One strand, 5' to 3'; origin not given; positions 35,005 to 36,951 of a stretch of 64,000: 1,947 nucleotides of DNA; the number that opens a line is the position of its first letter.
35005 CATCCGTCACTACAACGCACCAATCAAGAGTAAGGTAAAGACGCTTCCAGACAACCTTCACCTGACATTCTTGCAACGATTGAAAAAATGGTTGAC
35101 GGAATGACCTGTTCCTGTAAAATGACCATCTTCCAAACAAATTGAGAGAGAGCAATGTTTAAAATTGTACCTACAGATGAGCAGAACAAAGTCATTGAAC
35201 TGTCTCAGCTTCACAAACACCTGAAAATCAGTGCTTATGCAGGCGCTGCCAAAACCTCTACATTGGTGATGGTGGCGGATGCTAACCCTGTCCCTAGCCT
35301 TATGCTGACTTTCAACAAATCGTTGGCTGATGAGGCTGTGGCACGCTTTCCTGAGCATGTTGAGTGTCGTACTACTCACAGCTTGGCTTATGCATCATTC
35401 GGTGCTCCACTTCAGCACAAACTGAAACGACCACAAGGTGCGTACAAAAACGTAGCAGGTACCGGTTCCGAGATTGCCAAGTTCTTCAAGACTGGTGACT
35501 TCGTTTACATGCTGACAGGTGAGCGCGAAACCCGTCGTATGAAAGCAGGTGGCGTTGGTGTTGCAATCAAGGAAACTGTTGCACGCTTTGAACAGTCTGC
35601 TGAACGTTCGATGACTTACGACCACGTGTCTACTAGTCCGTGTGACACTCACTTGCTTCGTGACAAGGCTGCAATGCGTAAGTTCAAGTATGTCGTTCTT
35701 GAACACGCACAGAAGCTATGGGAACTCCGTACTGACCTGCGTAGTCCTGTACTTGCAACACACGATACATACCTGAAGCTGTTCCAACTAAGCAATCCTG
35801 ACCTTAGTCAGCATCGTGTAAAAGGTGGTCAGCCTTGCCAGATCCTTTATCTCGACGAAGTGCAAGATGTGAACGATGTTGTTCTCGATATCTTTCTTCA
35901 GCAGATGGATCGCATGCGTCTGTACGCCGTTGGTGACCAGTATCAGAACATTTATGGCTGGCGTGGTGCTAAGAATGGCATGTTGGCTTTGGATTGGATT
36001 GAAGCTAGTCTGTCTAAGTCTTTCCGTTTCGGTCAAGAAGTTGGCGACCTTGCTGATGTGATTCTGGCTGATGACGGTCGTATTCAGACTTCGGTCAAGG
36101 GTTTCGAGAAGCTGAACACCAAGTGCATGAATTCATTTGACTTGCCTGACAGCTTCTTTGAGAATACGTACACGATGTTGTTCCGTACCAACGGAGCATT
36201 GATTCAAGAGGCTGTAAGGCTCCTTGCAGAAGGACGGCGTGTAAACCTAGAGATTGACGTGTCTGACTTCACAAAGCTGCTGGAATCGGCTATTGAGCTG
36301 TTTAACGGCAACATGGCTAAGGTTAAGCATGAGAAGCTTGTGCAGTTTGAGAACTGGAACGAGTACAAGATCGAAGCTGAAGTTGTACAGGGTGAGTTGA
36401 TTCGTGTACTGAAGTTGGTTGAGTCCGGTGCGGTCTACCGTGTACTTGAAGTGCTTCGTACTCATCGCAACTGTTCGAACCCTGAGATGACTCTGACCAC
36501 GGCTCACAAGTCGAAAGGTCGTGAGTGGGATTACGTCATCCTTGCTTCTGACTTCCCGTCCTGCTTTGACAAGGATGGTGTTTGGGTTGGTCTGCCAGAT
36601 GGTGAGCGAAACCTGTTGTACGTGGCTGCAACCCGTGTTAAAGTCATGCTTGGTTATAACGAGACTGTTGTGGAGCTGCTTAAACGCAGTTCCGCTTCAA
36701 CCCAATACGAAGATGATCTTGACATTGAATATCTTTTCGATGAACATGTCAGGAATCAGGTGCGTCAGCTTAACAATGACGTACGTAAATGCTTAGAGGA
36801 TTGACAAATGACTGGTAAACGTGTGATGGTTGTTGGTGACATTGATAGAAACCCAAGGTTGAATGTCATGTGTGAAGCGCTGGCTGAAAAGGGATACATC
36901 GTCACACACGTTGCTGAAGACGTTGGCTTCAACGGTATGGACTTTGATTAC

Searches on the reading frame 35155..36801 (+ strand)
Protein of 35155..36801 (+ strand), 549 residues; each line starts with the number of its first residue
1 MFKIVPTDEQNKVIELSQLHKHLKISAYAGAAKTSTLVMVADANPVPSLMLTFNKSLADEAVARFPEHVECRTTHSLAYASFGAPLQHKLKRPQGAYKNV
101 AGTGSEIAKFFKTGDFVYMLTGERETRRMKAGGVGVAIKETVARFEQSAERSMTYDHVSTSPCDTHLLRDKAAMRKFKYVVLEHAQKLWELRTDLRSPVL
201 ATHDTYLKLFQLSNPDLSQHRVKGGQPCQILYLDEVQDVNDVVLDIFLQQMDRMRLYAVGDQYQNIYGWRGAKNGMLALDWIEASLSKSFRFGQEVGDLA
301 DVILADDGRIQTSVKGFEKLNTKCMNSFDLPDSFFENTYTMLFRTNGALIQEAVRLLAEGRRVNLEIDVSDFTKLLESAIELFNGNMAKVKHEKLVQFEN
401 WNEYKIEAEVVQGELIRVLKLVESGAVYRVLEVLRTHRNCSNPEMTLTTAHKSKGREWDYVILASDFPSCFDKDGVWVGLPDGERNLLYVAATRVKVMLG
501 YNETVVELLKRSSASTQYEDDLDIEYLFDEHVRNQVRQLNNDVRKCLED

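Call 10: search_protein_families(library=pfam, proteins=[window:35155-36801:+], max_evalue=0.1)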
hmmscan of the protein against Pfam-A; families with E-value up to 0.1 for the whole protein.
window:35155-36801:+ (549 aa): 5 families
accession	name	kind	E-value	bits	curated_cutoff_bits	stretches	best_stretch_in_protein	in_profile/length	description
PF00580.27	UvrD-helicase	-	3.2e-09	37.3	23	1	8-276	3-262/271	UvrD/REP helicase N-terminal domain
PF13361.12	UvrD_C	-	3.8e-09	36.9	25.6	1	363-499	204-343/350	UvrD-like helicase C-terminal domain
PF13538.12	UvrD_C_2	-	3.4e-07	30.5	27.4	1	447-494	4-44/52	UvrD-like helicase C-terminal domain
PF13245.12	AAA_19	-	1.1e-05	26.1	25.1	1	11-268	2-132/134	AAA domain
PF01443.25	Viral_helicase1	-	0.0018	18.5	21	0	219-266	52-98/228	Viral superfamily 1 RNA helicase core domain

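Call 11: search_protein_families(library=phrogs, proteins=[window:35155-36801:+], max_evalue=0.01)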
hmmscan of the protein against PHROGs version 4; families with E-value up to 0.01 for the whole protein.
window:35155-36801:+ (549 aa): 1 family
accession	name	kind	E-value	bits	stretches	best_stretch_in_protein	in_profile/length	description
phrog_1967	-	DNA, RNA and nucleotide metabolism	4.1e-113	380.5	1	2-514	149-679/776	DNA helicase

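Call 12: search_dna_similar(query=window:35155-36801:+, collection=phages, mode=protein, max_rows=40)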
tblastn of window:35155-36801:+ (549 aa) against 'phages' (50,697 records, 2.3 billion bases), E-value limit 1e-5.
Records with a match: 295; places in all: 296; records where one place covers at least 80% of the query: 288.
Best place of each record, by identity: 60-80% 1; <60% 294.
By first word of the organism name: Escherichia 107; Pseudomonas 52; Acinetobacter 29; Flavobacterium 29; Vibrio 19; Klebsiella 10; Streptomyces 7; Campylobacter 5; Alteromonas 5; Arthrobacter 4; and 19 more.
By host as written in the record: - 33; Escherichia coli 29; Pseudomonas aeruginosa 20; Escherichia coli K-12 MG1655 18; Flavobacterium psychrophilum 950106-1/1 12; Acinetobacter baumannii 11; Pseudomonas sp. 5; Escherichia sp. 5; and 101 more.
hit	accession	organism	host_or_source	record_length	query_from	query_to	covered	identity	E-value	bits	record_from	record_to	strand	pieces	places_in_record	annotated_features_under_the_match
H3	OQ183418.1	Pseudomonas phage vB_PpS_SYP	Pseudomonas plecoglossicida XSDHY-P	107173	7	511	92%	67.9%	0e+0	701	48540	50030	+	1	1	superfamily I DNA and RNA helicase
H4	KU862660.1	Pseudomonas phage phiPMW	Pseudomonas putida PpG1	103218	4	519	94%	59.7%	0e+0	639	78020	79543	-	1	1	putative DNA helicase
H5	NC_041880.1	Pseudomonas phage phiPMW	Pseudomonas putida PpG1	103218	4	519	94%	59.7%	0e+0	639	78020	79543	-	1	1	DNA helicase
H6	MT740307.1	Pseudomonas phage phiK7A1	Pseudomonas syringae pv. actinidiae K7A1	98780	1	514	94%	48.2%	4e-144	464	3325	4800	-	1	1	putative DNA helicase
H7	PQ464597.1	Pseudomonas phage Milchi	Pseudomonas poae Z9_5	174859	1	543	99%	45.5%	1e-143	463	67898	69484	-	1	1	DNA helicase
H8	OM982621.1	Pseudomonas phage Astolliot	Pseudomonas syringae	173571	1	543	99%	44.9%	3e-142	459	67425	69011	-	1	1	hypothetical protein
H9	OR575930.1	Pseudomonas phage vB_PseuGesM_254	Pseudomonas gessardii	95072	6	511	92%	47.7%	1e-140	454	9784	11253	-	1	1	DNA helicase II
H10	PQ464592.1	Pseudomonas phage Boevelstad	Pseudomonas poae B04_10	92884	6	511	92%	46.7%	2e-137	446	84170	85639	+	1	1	DNA helicase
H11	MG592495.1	Vibrio phage 1.121.O._10N.286.46.C4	Enterovibrio norvegicus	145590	3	509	92%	44.0%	2e-121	399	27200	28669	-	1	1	P-loop containing nucleoside triphosphate hydrolase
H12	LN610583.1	Pseudomonas phage vB_PaeM_PAO1_Ab11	Pseudomonas aeruginosa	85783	1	514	94%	42.4%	5e-120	395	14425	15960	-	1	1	record has no annotation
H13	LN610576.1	Pseudomonas phage vB_PaeM_PAO1_Ab17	Pseudomonas aeruginosa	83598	1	514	94%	42.4%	8e-120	395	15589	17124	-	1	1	ORF38: putative DNA helicase | ORF39: hypothetical protein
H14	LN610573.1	Pseudomonas phage vB_PaeM_PAO1_Ab03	Pseudomonas aeruginosa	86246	1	514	94%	42.4%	8e-120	395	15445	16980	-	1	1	ORF39: putative DNA helicase | ORF40: hypothetical protein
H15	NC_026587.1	Pseudomonas phage vB_PaeM_PAO1_Ab03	Pseudomonas aeruginosa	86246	1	514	94%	42.4%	8e-120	395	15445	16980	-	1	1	ORF39: DNA helicase | ORF40: hypothetical protein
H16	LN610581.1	Pseudomonas phage vB_PaeM_PAO1_Ab04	Pseudomonas aeruginosa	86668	1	514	94%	42.4%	8e-120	395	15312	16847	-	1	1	none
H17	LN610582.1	Pseudomonas phage vB_PaeM_PAO1_Ab06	Pseudomonas aeruginosa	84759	1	514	94%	42.2%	2e-119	394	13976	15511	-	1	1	ORF_036: CDS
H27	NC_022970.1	Pseudomonas phage PAK_P3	Pseudomonas aeruginosa PAK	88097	1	514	94%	42.2%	2e-119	393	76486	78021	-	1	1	DNA helicase | hypothetical protein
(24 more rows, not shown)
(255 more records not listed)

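Call 13: get_annotated_region(hit=H3, flank=9000)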
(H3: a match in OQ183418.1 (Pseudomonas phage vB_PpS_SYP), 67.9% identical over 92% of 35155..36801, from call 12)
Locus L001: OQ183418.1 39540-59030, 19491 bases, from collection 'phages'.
description: Pseudomonas phage vB_PpS_SYP, complete genome.
organism: Pseudomonas phage vB_PpS_SYP (NCBI taxid 3020390)
taxonomy: Viruses; Duplodnaviria; Heunggongvirae; Uroviricota; Caudoviricetes
host: Pseudomonas plecoglossicida XSDHY-P; source: river lake; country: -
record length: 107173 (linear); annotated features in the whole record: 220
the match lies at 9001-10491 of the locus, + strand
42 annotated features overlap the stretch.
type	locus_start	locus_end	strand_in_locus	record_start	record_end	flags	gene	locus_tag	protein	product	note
CDS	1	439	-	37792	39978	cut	-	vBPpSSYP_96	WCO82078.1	putative DNA polymerase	-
CDS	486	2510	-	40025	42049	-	-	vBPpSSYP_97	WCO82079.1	helicase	-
CDS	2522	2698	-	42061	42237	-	-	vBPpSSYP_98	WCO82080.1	hypothetical protein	-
CDS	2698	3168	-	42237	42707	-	-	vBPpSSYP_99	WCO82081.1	hypothetical protein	-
CDS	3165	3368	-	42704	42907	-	-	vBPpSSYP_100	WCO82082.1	hypothetical protein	-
CDS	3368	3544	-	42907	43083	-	-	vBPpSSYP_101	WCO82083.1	hypothetical protein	-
CDS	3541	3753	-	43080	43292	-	-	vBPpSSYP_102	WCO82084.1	hypothetical protein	-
CDS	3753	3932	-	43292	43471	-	-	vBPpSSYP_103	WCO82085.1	hypothetical protein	-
CDS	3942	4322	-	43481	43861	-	-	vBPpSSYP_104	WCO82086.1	hypothetical protein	-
CDS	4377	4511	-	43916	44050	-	-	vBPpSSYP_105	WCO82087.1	hypothetical protein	-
CDS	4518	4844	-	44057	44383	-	-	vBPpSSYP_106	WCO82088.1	hypothetical protein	-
CDS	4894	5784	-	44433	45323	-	-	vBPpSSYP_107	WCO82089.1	band 7 protein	-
CDS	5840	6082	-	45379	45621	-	-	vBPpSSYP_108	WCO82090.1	hypothetical protein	-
CDS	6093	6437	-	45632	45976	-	-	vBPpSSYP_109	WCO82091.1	hypothetical protein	-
CDS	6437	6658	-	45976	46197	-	-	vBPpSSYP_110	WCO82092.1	hypothetical protein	-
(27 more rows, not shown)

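Call 14: get_annotated_region(hit=H4, flank=9000)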
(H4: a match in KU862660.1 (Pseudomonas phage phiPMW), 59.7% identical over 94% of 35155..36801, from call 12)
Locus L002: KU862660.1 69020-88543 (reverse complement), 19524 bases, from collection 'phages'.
description: Pseudomonas phage phiPMW, complete genome.
organism: Pseudomonas phage phiPMW (NCBI taxid 1815582)
taxonomy: Viruses; Duplodnaviria; Heunggongvirae; Uroviricota; Caudoviricetes; Plaisancevirus; Plaisancevirus PMW
host: Pseudomonas putida PpG1; source: -; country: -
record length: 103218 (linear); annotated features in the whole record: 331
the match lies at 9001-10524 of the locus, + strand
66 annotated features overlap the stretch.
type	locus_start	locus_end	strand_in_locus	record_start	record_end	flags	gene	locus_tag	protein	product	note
CDS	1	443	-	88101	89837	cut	-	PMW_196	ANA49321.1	putative DNA polymerase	PMW_gp196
regulatory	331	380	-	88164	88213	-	-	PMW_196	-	promoter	putative Sigma70 promoter element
CDS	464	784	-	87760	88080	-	-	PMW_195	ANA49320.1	hypothetical protein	PMW_gp195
CDS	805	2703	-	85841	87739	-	-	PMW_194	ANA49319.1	putative primase/helicase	PMW_gp194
CDS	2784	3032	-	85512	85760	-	-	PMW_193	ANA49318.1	hypothetical protein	PMW_gp193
CDS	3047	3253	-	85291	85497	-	-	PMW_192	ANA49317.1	hypothetical protein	PMW_gp192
CDS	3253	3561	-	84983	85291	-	-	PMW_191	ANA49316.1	hypothetical protein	PMW_gp191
CDS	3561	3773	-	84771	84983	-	-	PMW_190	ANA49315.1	hypothetical protein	PMW_gp190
CDS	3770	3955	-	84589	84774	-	-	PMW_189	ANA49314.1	hypothetical protein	PMW_gp189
CDS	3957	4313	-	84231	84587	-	-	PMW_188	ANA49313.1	hypothetical protein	PMW_gp188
CDS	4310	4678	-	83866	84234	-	-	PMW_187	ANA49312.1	hypothetical protein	PMW_gp187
regulatory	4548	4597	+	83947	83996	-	-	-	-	promoter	putative Sigma70 promoter element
regulatory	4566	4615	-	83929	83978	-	-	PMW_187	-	promoter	putative Sigma70 promoter element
CDS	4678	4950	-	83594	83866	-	-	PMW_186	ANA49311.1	hypothetical protein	PMW_gp186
CDS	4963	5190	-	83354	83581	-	-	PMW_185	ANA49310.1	hypothetical protein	PMW_gp185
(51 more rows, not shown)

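Call 19: find_related_loci(query=window:35155-36801:+, collection=viral_contigs, flank=8000)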
Query window:35155-36801:+ (549 aa) in viral_contigs; peptide patterns used: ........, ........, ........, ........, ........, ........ (x = any residue, [..] = any of these).
8 stretches matched a pattern, but none encodes a relative of the query by tblastn (E <= 1e-3).

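Call 20: find_homologous_proteins(query=window:35155-36801:+, max_evalue=1e-10)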
Query window:35155-36801:+ (549 aa): 1597 proteins with E <= 1e-10 among 8000 candidates; the best 120 are listed.
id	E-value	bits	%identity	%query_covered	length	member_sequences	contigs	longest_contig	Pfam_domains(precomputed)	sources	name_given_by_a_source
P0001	0.0e+0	1245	100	100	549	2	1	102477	PF13538.13,PF13361.13,PF13245.13,PF00580.28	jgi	jgi:transcription antitermination factor NusG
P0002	0.0e+0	1099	88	100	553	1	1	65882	PF13538.13,PF13361.13,PF13245.13,PF00580.28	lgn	-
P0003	0.0e+0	1027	83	100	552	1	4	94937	PF13538.13,PF13361.13,PF13245.13,PF00580.28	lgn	-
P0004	0.0e+0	1020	82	100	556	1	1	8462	PF13538.13,PF13361.13,PF13245.13,PF00580.28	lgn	-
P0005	1.4e-258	877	71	99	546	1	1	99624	PF13538.13,PF01443.25,PF13361.13,PF13245.13,PF00580.28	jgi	jgi:superfamily I DNA/RNA helicase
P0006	2.5e-257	872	72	100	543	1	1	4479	PF13538.13,PF13361.13,PF13245.13,PF00580.28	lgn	-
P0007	4.0e-245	832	70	100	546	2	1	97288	PF13538.13,PF13361.13,PF13245.13,PF00580.28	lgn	-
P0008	3.7e-244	829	70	99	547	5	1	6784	PF13538.13,PF13361.13,PF13245.13,PF00580.28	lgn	-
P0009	2.2e-243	826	69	99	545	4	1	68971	PF13538.13,PF01443.25,PF13361.13,PF13245.13,PF00580.28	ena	-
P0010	1.3e-241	821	72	96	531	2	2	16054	PF13538.13,PF01443.25,PF13361.13,PF13245.13,PF00580.28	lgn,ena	-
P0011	1.4e-241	821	70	99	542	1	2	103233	PF13538.13,PF01443.25,PF13361.13,PF13245.13,PF00580.28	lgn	-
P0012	1.4e-240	817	68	99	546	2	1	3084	PF13538.13,PF01443.25,PF13361.13,PF13245.13,PF00580.28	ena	-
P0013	3.1e-240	816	68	99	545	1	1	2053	PF13538.13,PF01443.25,PF13361.13,PF13245.13,PF00580.28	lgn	-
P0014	3.8e-239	812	67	100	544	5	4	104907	PF13538.13,PF01443.25,PF13361.13,PF13245.13,PF00580.28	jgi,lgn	jgi:superfamily I DNA/RNA helicase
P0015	8.5e-239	811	68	100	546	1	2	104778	PF13538.13,PF01443.25,PF13361.13,PF13245.13,PF00580.28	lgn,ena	-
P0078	2.5e-197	675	57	99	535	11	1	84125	PF13538.13,PF01443.25,PF13361.13,PF13245.13,PF00580.28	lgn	-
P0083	4.6e-181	621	58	93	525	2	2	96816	PF13538.13,PF01443.25,PF13361.13,PF13245.13,PF00580.28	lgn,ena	-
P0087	5.7e-152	525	51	94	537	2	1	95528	PF13538.13,PF01443.25,PF13361.13,PF00580.28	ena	-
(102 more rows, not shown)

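Call 21: find_encoding_contigs(protein=P0002, flank=7000, max_places=2)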
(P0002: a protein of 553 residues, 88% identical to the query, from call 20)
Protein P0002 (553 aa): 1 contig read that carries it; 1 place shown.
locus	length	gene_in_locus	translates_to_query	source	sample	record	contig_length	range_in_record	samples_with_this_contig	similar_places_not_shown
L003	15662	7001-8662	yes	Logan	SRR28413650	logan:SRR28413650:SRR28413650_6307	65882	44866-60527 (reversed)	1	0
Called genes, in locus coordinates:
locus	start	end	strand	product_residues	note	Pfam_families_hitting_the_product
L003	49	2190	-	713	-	PF01807:Zn_ribbon_DnaG, PF13155:Toprim_2 (weak), PF03796:DnaB_C (weak), PF06745:ATPase (weak), PF13481:AAA_25 (weak)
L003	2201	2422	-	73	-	-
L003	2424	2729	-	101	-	-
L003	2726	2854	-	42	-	-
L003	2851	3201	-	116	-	PF14354:Lar_restr_allev (weak)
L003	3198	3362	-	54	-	PF26207:Phage_phiTE_015 (weak)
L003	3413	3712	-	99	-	-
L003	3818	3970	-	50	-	-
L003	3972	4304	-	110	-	-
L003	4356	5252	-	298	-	PF01145:Band_7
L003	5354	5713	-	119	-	-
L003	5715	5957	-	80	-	-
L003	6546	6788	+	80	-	-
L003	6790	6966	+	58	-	-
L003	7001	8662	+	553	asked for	PF00580:UvrD-helicase, PF13245:AAA_19 (weak), PF13361:UvrD_C, PF13538:UvrD_C_2 (weak)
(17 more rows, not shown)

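Call 22: find_encoding_contigs(protein=P0003, flank=7000, max_places=2)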
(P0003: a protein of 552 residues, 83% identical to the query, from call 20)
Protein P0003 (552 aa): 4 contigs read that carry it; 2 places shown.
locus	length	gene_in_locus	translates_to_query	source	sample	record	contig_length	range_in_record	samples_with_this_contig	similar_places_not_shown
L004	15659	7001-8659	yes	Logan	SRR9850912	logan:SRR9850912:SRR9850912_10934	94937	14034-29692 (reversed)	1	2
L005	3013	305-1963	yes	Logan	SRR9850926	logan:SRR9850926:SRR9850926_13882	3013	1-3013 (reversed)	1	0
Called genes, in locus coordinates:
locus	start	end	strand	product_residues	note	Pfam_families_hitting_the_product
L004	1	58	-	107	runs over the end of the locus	-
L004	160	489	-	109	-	-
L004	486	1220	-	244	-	-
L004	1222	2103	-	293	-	PF01145:Band_7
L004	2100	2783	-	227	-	-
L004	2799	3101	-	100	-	-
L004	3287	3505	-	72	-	-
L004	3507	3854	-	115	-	-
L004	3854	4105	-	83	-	-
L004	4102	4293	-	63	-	-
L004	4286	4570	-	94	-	-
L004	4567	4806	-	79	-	-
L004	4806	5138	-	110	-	-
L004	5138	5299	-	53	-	-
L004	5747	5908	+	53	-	-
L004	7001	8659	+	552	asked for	PF00580:UvrD-helicase, PF13245:AAA_19, PF13361:UvrD_C, PF13538:UvrD_C_2 (weak)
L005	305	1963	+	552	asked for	PF00580:UvrD-helicase, PF13245:AAA_19, PF13361:UvrD_C, PF13538:UvrD_C_2 (weak)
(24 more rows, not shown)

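Call 23: find_encoding_contigs(protein=P0005, flank=7000, max_places=2)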
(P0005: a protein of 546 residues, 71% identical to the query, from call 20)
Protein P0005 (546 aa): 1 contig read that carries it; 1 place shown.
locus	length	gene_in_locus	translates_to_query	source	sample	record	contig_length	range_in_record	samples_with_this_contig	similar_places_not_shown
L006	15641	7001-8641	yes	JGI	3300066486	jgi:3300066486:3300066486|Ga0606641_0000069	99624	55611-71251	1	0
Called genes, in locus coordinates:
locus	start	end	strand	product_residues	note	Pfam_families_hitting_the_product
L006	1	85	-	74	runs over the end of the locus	-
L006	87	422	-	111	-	-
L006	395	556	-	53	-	PF26207:Phage_phiTE_015 (weak)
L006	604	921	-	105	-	-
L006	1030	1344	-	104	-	-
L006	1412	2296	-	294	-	PF01145:Band_7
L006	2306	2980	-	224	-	-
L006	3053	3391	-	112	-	-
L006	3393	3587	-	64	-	-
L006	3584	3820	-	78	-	-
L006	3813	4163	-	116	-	-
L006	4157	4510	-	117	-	-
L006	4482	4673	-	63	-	-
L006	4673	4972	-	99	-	-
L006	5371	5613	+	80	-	-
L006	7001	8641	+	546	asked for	PF00580:UvrD-helicase, PF13245:AAA_19 (weak), PF01443:Viral_helicase1 (faint), PF13361:UvrD_C, PF13538:UvrD_C_2 (weak)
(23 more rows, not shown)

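Call 25: search_protein_families(library=padloc, proteins=[window:35155-36801:+], max_evalue=0.01)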
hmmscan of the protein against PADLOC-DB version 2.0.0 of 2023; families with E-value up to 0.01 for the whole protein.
window:35155-36801:+ (549 aa): 32 families (the best 25 are shown)
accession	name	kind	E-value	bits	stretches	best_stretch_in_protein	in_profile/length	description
PDLC00122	GajB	-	6.4e-15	53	1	230-359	165-300/502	UrvD helicase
PDLC00117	GajB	-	7.1e-13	45.9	2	230-278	221-271/604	UrvD helicase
PDLC00129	GajB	-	1.4e-11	41.7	1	230-410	229-411/594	UrvD helicase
PDLC00107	GajB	-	6.6e-11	39.5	2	230-410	218-400/587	UrvD helicase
PDLC00123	GajB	-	5.1e-10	36.6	1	231-277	180-227/540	UrvD helicase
PDLC03802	RTasHel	-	6.1e-10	36.6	1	230-279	195-245/675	DRT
PDLC00132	GajB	-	9.8e-09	32.4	1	230-306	217-301/625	UrvD helicase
PDLC00130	GajB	-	2.9e-08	30.5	1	230-311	208-297/589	UrvD helicase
PDLC00103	GajB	-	5.7e-08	30.1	1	230-277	214-263/612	UrvD helicase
PDLC00104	GajB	-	2.2e-07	28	1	445-496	504-556/574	UrvD helicase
PDLC00119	GajB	-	3.4e-07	27.6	0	231-274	222-266/565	UrvD helicase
PDLC00136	GajB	-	5.7e-07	26.8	1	233-274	212-254/570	UrvD helicase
PDLC00114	GajB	-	1.2e-06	25.4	2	364-503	467-613/635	UrvD helicase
PDLC00127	GajB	-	2e-06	24.6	0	229-269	203-247/594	UrvD helicase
PDLC00144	GajB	-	2.3e-06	24.5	1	231-278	164-213/559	UrvD helicase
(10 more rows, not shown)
